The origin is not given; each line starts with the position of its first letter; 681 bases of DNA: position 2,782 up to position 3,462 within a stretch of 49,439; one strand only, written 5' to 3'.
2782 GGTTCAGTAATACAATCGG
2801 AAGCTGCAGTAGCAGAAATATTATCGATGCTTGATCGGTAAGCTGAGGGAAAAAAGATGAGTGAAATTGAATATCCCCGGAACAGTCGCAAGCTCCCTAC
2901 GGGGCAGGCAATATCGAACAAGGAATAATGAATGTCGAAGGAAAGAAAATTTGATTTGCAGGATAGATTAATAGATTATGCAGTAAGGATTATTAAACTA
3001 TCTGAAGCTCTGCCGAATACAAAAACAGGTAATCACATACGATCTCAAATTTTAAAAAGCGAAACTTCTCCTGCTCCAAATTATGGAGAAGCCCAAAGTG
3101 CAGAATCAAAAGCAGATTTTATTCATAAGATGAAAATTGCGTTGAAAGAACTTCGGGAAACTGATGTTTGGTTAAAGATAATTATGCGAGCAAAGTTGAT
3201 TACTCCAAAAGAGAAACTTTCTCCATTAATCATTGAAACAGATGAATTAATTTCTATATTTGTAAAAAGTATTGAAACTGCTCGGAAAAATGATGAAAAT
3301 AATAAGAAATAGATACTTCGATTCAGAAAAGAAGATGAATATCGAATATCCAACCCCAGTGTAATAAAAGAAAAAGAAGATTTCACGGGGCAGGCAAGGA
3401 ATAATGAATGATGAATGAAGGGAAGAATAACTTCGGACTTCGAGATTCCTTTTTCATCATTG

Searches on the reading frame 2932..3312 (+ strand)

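Call 24: search_protein_families(library=pfam, proteins=[window:2932-3312:+], max_evalue=0.0001)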
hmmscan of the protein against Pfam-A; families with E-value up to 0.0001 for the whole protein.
window:2932-3312:+ (126 aa): 1 family
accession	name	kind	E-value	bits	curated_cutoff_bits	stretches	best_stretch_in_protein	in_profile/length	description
PF05635.17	23S_rRNA_IVP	-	2.3e-15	57.1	33.8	1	9-108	5-102/106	23S rRNA-intervening sequence protein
